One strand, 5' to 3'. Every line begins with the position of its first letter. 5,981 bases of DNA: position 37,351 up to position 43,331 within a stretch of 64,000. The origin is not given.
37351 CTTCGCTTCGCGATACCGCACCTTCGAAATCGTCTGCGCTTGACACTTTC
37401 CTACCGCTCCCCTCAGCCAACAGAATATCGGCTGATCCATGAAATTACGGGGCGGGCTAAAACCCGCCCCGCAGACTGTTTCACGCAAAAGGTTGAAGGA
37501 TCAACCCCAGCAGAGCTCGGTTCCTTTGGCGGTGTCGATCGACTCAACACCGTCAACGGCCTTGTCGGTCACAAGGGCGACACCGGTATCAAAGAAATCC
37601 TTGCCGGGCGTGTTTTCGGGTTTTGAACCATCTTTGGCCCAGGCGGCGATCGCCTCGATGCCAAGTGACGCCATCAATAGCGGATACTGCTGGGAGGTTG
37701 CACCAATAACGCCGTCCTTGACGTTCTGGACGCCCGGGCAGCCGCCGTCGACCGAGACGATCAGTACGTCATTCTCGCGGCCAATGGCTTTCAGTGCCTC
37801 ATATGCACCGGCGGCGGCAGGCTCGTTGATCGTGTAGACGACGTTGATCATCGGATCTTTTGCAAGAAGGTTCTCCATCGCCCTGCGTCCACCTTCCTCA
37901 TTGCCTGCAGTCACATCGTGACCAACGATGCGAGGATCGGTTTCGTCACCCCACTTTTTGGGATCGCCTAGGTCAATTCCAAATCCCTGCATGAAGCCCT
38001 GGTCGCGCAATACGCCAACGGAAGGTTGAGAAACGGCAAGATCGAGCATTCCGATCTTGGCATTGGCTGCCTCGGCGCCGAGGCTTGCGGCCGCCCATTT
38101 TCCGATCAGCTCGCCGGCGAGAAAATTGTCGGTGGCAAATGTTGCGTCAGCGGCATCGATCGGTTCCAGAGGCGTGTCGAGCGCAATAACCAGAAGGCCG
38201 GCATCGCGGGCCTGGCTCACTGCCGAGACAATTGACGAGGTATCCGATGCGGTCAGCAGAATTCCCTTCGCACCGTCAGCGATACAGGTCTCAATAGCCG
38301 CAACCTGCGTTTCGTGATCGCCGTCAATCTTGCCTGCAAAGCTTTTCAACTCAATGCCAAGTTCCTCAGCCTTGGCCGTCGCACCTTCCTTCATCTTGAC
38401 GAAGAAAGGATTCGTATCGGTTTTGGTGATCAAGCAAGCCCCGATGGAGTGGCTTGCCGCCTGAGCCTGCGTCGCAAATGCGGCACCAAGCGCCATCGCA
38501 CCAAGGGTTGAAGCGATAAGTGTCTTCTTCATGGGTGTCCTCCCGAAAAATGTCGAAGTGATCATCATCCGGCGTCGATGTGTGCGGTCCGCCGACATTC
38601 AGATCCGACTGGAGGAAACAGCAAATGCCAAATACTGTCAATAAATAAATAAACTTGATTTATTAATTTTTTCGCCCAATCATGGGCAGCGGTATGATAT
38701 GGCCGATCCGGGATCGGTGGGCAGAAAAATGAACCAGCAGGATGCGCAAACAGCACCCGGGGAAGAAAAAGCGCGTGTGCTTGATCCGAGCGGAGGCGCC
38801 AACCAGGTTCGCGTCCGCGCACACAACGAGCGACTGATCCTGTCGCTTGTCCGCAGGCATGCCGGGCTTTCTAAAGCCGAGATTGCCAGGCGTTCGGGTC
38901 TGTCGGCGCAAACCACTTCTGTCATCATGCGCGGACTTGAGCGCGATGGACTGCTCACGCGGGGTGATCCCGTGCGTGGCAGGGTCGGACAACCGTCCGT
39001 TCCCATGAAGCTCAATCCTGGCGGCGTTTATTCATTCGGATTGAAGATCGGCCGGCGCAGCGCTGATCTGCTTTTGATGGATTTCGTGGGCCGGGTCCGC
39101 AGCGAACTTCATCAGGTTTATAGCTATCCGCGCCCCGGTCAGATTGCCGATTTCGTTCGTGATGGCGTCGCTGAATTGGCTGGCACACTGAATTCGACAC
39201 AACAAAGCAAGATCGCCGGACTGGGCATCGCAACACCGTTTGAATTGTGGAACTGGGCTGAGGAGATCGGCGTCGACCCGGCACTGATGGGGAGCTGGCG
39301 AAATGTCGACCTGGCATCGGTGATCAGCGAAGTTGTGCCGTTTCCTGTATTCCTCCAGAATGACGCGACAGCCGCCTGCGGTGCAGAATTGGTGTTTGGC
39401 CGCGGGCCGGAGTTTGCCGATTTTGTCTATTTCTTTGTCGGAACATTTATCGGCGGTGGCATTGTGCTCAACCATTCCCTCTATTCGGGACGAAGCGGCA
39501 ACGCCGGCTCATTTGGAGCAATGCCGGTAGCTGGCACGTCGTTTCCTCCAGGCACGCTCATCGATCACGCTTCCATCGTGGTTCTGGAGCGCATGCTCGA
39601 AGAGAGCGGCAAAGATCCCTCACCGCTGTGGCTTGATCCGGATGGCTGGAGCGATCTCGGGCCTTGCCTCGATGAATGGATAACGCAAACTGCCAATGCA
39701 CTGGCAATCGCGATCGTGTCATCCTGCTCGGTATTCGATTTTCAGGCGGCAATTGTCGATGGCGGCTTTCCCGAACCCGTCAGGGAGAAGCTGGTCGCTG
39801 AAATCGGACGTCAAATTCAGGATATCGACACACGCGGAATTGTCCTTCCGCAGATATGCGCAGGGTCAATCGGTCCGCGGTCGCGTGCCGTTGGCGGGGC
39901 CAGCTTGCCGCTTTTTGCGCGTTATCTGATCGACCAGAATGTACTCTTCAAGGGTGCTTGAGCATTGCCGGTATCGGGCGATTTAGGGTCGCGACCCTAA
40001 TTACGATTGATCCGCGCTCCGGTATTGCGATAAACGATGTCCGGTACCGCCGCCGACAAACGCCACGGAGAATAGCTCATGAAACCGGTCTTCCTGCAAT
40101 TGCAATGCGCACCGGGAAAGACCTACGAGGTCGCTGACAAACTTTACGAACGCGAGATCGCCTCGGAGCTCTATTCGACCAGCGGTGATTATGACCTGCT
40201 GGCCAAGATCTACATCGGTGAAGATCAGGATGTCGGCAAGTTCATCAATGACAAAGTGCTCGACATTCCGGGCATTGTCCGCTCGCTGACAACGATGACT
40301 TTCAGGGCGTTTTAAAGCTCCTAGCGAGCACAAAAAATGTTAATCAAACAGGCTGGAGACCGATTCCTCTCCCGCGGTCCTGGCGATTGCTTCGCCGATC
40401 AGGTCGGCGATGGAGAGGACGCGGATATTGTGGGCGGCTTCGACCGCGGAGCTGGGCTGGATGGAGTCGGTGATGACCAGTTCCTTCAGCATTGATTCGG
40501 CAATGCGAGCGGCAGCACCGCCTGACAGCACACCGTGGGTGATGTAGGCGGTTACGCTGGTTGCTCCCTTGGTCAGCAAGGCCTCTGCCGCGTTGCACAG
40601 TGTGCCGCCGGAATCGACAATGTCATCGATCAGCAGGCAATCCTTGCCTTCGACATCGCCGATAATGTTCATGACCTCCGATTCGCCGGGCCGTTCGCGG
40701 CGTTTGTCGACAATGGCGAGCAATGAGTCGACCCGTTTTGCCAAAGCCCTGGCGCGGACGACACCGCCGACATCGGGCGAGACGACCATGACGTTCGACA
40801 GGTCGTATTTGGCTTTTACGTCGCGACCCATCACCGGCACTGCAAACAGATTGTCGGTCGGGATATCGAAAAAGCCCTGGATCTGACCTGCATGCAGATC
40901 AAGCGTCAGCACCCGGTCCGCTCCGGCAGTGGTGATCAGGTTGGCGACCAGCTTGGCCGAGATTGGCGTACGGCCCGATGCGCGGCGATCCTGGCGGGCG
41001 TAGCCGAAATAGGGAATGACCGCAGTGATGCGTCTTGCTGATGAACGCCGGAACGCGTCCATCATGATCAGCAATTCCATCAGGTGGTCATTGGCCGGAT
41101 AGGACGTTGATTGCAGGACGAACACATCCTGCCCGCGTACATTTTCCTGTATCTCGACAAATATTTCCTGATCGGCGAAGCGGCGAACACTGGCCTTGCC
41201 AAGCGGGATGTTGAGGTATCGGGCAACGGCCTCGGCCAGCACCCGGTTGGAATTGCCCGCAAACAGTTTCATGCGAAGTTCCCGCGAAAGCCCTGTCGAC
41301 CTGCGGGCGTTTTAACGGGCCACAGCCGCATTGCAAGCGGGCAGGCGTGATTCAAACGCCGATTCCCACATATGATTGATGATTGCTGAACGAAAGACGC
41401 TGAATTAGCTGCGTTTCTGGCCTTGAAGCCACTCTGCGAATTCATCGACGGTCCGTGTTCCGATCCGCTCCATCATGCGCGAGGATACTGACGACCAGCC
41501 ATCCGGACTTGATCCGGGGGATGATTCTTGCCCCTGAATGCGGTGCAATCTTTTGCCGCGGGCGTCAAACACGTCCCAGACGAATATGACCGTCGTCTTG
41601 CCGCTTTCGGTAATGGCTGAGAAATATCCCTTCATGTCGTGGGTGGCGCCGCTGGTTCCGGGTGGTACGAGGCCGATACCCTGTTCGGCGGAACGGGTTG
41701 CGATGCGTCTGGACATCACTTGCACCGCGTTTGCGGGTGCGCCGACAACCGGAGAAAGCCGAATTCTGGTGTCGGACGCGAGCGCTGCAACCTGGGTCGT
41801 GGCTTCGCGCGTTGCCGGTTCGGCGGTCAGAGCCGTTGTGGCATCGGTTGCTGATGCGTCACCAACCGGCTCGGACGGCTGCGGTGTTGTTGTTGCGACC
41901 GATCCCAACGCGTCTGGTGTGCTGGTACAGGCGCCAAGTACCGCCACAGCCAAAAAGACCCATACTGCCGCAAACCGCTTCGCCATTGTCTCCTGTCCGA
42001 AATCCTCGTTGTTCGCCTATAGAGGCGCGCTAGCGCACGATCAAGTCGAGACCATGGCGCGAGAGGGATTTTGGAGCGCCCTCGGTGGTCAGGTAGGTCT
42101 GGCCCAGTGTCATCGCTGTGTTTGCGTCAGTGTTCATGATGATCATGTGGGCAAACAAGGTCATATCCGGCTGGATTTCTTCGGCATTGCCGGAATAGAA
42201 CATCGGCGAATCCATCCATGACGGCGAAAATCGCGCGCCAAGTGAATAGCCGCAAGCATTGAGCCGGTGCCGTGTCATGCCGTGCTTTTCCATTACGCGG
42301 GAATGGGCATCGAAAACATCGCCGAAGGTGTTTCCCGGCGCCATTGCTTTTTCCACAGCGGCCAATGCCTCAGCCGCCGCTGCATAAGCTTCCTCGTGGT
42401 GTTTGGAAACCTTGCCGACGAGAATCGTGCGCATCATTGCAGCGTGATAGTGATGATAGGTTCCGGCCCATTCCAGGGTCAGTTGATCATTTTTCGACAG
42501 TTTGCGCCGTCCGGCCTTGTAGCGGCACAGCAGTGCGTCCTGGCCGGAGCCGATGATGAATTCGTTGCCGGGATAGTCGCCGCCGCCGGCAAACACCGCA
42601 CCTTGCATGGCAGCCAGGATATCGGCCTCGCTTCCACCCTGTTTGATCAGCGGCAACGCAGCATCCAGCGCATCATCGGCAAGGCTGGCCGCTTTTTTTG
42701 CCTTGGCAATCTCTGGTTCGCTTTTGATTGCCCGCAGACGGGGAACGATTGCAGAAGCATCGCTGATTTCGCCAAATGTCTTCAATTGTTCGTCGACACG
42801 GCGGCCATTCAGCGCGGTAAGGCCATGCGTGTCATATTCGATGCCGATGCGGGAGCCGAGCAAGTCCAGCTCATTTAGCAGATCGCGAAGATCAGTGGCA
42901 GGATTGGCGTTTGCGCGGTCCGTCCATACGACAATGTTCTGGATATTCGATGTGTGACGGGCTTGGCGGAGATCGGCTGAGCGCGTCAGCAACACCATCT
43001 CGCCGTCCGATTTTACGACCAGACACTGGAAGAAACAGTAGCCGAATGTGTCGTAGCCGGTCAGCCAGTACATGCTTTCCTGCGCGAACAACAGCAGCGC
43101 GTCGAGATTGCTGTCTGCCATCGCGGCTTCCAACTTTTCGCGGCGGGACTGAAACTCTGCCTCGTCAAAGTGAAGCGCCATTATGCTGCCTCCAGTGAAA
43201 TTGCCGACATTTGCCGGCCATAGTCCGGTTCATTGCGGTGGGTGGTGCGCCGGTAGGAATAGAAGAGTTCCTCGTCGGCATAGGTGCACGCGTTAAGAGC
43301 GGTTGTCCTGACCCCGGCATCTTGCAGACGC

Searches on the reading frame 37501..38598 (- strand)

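Call 69: search_protein_families(library=pfam, proteins=[window:37501-38598:-], max_evalue=0.00001)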
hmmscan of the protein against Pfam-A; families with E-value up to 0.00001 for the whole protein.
window:37501-38598:- (365 aa): 2 families
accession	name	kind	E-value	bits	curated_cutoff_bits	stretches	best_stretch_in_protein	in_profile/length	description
PF13407.12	Peripla_BP_4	-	4.2e-43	148.2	35.1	1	56-322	3-255/258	Periplasmic binding protein domain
PF00532.27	Peripla_BP_1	-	9.1e-17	61.9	22.2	1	55-276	5-208/281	Periplasmic binding proteins and sugar binding domain of LacI family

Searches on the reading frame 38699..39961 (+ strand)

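Call 77: search_protein_families(library=pfam, proteins=[window:38699-39961:+], max_evalue=0.00001)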
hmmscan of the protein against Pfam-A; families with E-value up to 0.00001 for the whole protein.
window:38699-39961:+ (420 aa): 4 families
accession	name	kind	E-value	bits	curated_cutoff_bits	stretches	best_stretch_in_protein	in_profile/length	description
PF00480.26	ROK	-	1.9e-20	74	22.9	1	114-278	3-161/294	ROK family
PF13412.12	HTH_24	-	5.2e-09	36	21.9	1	43-86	4-47/48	Winged helix-turn-helix DNA-binding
PF12802.13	MarR_2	-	6.5e-08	33.1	27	1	46-95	9-60/61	MarR family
PF01047.28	MarR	-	7.5e-06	26.2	24.6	0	45-88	6-49/59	MarR family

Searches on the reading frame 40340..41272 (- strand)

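Call 77: search_protein_families(library=pfam, proteins=[window:40340-41272:-], max_evalue=0.00001)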
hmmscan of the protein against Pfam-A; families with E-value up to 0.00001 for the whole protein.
window:40340-41272:- (310 aa): 3 families
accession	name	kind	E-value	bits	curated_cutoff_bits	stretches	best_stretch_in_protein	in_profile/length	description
PF13793.12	Pribosyltran_N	-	2.7e-55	185.7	25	1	1-117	1-117/117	N-terminal domain of ribose phosphate pyrophosphokinase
PF14572.12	Pribosyl_synth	-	1.5e-23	84.1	27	1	198-309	72-183/184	Phosphoribosyl synthetase-associated domain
PF00156.33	Pribosyltran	-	1.5e-21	76.8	26.3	1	156-265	26-143/158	Phosphoribosyl transferase domain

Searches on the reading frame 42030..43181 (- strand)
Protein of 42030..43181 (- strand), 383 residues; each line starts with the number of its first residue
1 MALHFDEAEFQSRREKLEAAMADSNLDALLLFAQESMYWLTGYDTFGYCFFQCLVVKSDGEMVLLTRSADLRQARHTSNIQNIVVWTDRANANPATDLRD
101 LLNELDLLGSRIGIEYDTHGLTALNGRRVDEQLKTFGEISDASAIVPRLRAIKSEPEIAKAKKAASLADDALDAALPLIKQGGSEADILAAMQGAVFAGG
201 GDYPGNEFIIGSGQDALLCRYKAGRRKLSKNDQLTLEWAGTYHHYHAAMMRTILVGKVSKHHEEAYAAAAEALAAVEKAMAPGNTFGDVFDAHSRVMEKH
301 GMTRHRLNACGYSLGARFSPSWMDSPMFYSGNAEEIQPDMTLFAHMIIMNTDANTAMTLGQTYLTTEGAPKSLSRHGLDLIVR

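Call 77: search_protein_families(library=pfam, proteins=[window:42030-43181:-], max_evalue=0.00001)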
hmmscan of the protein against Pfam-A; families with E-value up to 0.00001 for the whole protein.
window:42030-43181:- (383 aa): 2 families
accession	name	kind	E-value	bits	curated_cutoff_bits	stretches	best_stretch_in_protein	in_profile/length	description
PF00557.29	Peptidase_M24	-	4.8e-32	111.9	23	1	160-367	2-208/208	Metallopeptidase family M24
PF01321.24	Creatinase_N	-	3.9e-22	79.6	22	1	13-152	1-128/128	Creatinase/Prolidase N-terminal domain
